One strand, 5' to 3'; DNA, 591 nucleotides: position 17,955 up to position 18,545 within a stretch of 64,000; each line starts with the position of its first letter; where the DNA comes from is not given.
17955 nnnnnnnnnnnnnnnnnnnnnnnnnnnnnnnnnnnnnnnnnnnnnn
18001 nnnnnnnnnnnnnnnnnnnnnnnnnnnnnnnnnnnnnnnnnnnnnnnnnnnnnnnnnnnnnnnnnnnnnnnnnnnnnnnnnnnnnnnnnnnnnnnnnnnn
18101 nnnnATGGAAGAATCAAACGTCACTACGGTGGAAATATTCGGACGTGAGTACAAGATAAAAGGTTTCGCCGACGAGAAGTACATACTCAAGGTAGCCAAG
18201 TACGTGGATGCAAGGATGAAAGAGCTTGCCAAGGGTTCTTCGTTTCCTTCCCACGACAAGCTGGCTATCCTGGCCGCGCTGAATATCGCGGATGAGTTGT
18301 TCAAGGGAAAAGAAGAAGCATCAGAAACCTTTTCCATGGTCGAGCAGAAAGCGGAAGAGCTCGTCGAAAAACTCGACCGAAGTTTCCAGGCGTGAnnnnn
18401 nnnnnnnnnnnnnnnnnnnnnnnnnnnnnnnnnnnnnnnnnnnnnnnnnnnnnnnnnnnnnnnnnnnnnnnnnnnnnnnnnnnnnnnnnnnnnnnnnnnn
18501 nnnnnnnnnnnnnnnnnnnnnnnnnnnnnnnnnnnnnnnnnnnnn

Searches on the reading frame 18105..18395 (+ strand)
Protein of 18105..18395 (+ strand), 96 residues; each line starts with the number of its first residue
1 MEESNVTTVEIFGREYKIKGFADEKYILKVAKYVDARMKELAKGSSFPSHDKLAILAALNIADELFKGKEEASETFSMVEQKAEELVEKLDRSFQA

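Call 6: search_protein_families(library=pfam, proteins=[window:18105-18395:+])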
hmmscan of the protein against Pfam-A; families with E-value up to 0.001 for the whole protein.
window:18105-18395:+ (96 aa): 1 family
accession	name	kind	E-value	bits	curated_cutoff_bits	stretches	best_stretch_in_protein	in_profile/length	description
PF05164.18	ZapA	-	6.3e-22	78.1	23.8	1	8-90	2-88/88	Cell division protein ZapA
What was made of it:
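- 18105..18395 (+): zapA, the gene immediately upstream of the RNA. Its stop codon ends 63 nt before the RNA start. Pfam PF05164 ZapA, E = 6.3e-22 (call 6).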

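Call 8: find_encoding_contigs(protein=window:18105-18395:+, flank=3000, max_places=6)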
Protein window:18105-18395:+ (96 aa): 4 contigs read that carry it; 4 places shown.
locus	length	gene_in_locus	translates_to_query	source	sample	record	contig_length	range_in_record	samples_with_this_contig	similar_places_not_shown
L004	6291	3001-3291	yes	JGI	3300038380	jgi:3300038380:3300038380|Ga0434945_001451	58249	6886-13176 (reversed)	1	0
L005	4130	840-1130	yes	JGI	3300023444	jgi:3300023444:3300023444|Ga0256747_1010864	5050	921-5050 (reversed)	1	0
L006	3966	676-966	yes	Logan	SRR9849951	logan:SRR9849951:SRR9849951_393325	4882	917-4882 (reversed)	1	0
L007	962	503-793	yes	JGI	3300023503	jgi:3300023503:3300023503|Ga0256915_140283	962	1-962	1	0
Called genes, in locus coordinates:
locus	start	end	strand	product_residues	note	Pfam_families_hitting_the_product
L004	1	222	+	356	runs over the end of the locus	PF02912:Phe_tRNA-synt_N, PF01409:tRNA-synt_2d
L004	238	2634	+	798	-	PF01588:tRNA_bind, PF03483:B3_4, PF03484:B5, PF17759:tRNA_synthFbeta, PF03147:FDX-ACB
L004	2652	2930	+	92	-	-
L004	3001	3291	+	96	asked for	PF05164:ZapA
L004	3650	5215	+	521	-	PF12072:RNase_Y_N, PF00013:KH_1 (weak), PF08668:HDOD (weak), PF01966:HD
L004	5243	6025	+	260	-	PF13277:YmdB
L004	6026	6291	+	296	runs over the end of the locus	PF00763:THF_DHG_CYH, PF02882:THF_DHG_CYH_C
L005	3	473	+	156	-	?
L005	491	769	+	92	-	-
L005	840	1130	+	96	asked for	PF05164:ZapA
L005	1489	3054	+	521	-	PF12072:RNase_Y_N, PF00013:KH_1 (weak), PF08668:HDOD (weak), PF01966:HD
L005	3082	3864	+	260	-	PF13277:YmdB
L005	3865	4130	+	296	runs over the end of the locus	PF00763:THF_DHG_CYH, PF02882:THF_DHG_CYH_C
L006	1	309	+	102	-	?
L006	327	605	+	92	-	-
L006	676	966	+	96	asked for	PF05164:ZapA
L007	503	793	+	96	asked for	PF05164:ZapA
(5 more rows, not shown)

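Call 10: find_homologous_proteins(query=window:18105-18395:+, max_evalue=1e-8)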
Query window:18105-18395:+ (96 aa): 364 proteins with E <= 1e-8 among 391 candidates; the best 120 are listed.
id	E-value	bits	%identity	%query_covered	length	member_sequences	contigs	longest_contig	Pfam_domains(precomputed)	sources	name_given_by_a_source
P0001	1.9e-52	192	100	100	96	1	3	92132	PF05164.19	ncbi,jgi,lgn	jgi:cell division protein ZapA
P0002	1.8e-51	189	99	100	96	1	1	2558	PF05164.19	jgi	-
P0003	2.2e-42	160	77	100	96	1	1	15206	PF05164.19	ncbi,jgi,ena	-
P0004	6.2e-41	155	78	100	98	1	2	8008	PF05164.19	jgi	jgi:cell division protein ZapA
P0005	4.7e-38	146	76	100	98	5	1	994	PF05164.19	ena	-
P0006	4.5e-37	143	73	100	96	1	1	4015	PF05164.19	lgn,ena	-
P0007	4.9e-35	137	68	100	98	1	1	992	PF05164.19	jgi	jgi:cell division protein ZapA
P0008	3.4e-33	131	68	100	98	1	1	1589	PF05164.19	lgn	-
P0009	1.3e-32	129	70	95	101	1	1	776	PF05164.19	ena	-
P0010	2.3e-32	128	65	100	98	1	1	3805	PF05164.19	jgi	jgi:cell division protein ZapA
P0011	4.4e-32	127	65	100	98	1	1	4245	PF05164.19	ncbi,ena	-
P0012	9.4e-32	126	65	100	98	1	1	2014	PF05164.19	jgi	jgi:cell division protein ZapA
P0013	1.2e-31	126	64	100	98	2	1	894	PF05164.19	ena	-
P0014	1.2e-31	126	64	100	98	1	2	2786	PF05164.19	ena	-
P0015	1.3e-31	126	64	100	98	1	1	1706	PF05164.19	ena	-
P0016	1.3e-31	126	65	100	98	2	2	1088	PF05164.19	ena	-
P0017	2.4e-31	125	64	100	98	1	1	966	PF05164.19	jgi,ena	jgi:cell division protein ZapA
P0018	2.4e-31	125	65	100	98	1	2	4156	PF05164.19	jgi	jgi:cell division protein ZapA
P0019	2.5e-31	125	64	100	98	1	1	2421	PF05164.19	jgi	-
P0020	3.5e-31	124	64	98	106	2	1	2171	PF05164.19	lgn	-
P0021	4.4e-31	124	64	100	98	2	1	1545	PF05164.19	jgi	-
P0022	4.7e-31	124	65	100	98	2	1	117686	PF05164.19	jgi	jgi:cell division protein ZapA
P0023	5.0e-31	124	66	100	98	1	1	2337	PF05164.19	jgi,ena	-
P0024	7.3e-31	123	63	100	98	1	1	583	PF05164.19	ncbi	-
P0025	7.7e-31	123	64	100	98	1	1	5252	PF05164.19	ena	-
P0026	8.1e-31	123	63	100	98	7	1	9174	PF05164.19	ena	-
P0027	9.9e-31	123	63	97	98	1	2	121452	PF05164.19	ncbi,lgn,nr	ncbi:MAG: cell division protein ZapA [Candidatus Latescibacteria bacterium]|nr:cell division protein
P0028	1.1e-30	123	61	100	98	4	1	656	PF05164.19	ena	-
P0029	1.8e-30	122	63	100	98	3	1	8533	PF05164.19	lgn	-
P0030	1.9e-30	122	64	100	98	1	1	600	PF05164.19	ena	-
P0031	1.9e-30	122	63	100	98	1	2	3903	PF05164.19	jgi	jgi:cell division protein ZapA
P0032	2.6e-30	122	59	100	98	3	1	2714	PF05164.19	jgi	jgi:cell division protein ZapA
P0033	2.8e-30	121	61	100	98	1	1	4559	PF05164.19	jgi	jgi:cell division protein ZapA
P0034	3.4e-30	121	63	100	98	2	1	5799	PF05164.19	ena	-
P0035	4.8e-30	121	61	100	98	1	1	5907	PF05164.19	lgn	-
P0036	5.2e-30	121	61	97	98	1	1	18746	PF05164.19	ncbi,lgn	-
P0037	5.3e-30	121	64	100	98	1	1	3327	PF05164.19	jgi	-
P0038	6.1e-30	120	65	100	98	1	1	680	PF05164.19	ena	-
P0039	7.9e-30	120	64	100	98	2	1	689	PF05164.19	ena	-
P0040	7.9e-30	120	64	100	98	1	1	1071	PF05164.19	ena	-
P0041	1.0e-29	120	64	100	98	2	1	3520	PF05164.19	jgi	jgi:cell division protein ZapA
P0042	1.2e-29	119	61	100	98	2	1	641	PF05164.19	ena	-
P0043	1.2e-29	119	63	100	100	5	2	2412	PF05164.19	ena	-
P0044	1.4e-29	119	61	100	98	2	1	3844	PF05164.19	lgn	-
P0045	4.0e-29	118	64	100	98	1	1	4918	PF05164.19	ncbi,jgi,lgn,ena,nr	ncbi:MAG: cell division protein ZapA [Candidatus Krumholzibacteria bacterium]|nr:cell division prote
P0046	4.5e-29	118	63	95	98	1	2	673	PF05164.19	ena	-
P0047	5.5e-29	117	63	100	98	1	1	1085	PF05164.19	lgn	-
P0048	5.7e-29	117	64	100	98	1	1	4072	PF05164.19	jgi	jgi:cell division protein ZapA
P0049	5.8e-29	117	59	100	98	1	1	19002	PF05164.19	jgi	jgi:cell division protein ZapA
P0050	5.8e-29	117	64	100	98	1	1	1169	PF05164.19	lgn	-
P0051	5.9e-29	117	63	100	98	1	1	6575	PF05164.19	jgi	-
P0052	6.2e-29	117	61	100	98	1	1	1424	PF05164.19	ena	-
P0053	7.1e-29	117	61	100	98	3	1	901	PF05164.19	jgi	-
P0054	7.4e-29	117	62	98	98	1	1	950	PF05164.19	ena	-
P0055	8.0e-29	117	61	100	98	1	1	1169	PF05164.19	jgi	-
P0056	8.4e-29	117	63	100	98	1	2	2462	PF05164.19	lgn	-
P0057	8.5e-29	117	61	100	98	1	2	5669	PF05164.19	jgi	jgi:cell division protein ZapA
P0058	9.4e-29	117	60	100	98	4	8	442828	PF05164.19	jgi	jgi:cell division protein ZapA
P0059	1.1e-28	116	61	100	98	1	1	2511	PF05164.19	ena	-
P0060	1.2e-28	116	64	100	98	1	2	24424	PF05164.19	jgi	jgi:cell division protein ZapA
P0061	1.3e-28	116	62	95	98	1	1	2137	PF05164.19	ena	-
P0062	1.4e-28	116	58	100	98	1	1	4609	PF05164.19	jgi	jgi:cell division protein ZapA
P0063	1.5e-28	116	60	100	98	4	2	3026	PF05164.19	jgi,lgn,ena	-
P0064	1.5e-28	116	59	100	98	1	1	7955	PF05164.19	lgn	-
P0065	1.5e-28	116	61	100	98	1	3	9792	PF05164.19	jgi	jgi:cell division protein ZapA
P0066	1.6e-28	116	59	100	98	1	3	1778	PF05164.19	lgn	-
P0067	1.8e-28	116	58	100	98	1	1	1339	PF05164.19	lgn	-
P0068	1.9e-28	116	61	99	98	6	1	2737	PF05164.19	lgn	-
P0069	1.9e-28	116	60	100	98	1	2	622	PF05164.19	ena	-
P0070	2.0e-28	116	61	100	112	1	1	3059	PF05164.19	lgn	-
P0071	2.0e-28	115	60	100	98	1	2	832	PF05164.19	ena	-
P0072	2.2e-28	115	60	99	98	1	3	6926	PF05164.19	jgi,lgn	-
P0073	2.7e-28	115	60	100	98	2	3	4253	PF05164.19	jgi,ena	jgi:cell division protein ZapA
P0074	3.1e-28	115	59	100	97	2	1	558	PF05164.19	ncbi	-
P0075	3.4e-28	115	61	100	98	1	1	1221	PF05164.19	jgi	-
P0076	3.6e-28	115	63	95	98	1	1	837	PF05164.19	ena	-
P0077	3.6e-28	115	61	98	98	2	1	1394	PF05164.19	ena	-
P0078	3.7e-28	115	61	100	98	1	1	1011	PF05164.19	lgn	-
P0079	4.0e-28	115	59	100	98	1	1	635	PF05164.19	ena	-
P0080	4.0e-28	115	63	100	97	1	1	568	PF05164.19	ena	-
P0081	4.2e-28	115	63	100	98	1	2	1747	PF05164.19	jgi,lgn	jgi:cell division protein ZapA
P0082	4.2e-28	115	59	100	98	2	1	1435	PF05164.19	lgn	-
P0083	4.8e-28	114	59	100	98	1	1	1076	PF05164.19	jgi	jgi:cell division protein ZapA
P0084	5.0e-28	114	59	100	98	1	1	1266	PF05164.19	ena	-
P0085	5.0e-28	114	59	100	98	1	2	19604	PF05164.19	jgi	jgi:cell division protein ZapA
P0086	5.1e-28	114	60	100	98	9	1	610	PF05164.19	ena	-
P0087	5.3e-28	114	61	96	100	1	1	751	PF05164.19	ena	-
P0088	6.4e-28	114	61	97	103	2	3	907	PF05164.19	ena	-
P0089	6.6e-28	114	62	98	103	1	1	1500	PF05164.19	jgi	jgi:cell division protein ZapA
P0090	8.3e-28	114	57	100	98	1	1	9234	PF05164.19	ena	-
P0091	9.8e-28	113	59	100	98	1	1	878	PF05164.19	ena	-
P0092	1.0e-27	113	63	100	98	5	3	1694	PF05164.19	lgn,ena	-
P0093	1.0e-27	113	58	99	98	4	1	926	PF05164.19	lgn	-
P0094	1.4e-27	113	59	100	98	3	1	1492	PF05164.19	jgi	jgi:cell division protein ZapA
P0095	1.5e-27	113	63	95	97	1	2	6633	PF05164.19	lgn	-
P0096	2.0e-27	112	61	92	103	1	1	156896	PF05164.19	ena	-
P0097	2.0e-27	112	56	100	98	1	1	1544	PF05164.19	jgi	-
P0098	2.3e-27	112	59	98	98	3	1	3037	PF05164.19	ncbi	ncbi:MAG: cell division protein ZapA [bacterium]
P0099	2.8e-27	112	60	100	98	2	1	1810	PF05164.19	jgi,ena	-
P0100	2.8e-27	112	58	100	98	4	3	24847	PF05164.19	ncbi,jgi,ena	-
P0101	3.0e-27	112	63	100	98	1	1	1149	PF05164.19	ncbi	-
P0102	3.5e-27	112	58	99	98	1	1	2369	PF05164.19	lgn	-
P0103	3.7e-27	111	59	100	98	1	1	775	PF05164.19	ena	-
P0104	3.9e-27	111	59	100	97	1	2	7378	PF05164.19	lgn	-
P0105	4.0e-27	111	62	95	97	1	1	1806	PF05164.19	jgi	jgi:cell division protein ZapA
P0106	4.0e-27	111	62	95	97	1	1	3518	PF05164.19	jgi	jgi:cell division protein ZapA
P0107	4.1e-27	111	60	100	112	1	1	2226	PF05164.19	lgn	-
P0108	4.4e-27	111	64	100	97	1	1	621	PF05164.19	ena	-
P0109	4.4e-27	111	59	98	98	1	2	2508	PF05164.19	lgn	-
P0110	4.7e-27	111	60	100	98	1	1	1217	PF05164.19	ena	-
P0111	5.4e-27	111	62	96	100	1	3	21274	PF05164.19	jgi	jgi:cell division protein ZapA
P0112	6.6e-27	111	58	100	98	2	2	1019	PF05164.19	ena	-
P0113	7.2e-27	111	59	100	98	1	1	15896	PF05164.19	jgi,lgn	jgi:cell division protein ZapA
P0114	8.1e-27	110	67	86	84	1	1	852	PF05164.19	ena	-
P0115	9.6e-27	110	57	100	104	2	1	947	PF05164.19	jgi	-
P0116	1.0e-26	110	64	89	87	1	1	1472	PF05164.19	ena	-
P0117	1.1e-26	110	61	91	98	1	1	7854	PF05164.19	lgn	-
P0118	1.2e-26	110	57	98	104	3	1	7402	PF05164.19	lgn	-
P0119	1.4e-26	110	59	100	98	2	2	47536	PF05164.19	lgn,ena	-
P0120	1.4e-26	110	58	100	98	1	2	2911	PF05164.19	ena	-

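Call 12: find_related_loci(query=A1, collection=metagenome_contigs, flank=2500)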
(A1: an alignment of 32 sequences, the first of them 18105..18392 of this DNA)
Query A1 (96 aa) in metagenome_contigs; peptide patterns used: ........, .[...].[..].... (x = any residue, [..] = any of these).
600 stretches matched a pattern (row limit reached: there are more); 541 encode a relative of the query (tblastn E <= 1e-3); the best 80 are kept; 80 distinct loci.
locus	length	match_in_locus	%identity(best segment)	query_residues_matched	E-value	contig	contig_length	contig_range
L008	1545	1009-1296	64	1-96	5e-39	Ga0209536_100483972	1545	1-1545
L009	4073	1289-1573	60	1-95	1e-37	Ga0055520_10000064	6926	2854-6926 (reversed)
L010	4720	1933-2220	64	1-96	3e-37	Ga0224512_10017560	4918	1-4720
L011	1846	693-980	59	1-96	6e-36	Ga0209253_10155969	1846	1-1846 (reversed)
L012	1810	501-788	60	1-96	9e-36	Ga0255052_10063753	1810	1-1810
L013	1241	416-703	56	1-96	4e-35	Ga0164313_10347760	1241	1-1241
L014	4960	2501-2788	56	1-96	3e-33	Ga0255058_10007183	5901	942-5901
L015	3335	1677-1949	51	1-91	2e-31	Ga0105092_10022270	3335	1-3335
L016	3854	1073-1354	54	1-94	3e-30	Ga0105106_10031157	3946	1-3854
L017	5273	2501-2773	52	1-91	5e-25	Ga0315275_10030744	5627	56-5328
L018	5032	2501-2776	47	4-95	4e-24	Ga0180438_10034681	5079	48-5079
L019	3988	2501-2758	51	1-86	3e-23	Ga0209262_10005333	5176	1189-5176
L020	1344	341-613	46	1-91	1e-22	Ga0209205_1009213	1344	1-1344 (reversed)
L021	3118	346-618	51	1-91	3e-22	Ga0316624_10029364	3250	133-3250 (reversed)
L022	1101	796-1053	50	9-94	4e-22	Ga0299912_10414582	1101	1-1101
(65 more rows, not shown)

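Call 36: list_cluster_members(proteins=[P0001])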
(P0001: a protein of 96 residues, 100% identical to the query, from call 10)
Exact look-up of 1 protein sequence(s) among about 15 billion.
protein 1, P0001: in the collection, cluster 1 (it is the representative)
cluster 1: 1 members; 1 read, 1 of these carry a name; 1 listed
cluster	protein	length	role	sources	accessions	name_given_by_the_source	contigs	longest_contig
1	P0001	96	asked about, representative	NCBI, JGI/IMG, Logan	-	cell division protein ZapA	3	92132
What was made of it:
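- Tried and rejected: Naming the organism: looking up the cluster of the identical ZapA gave no organism name or accession (call 36).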
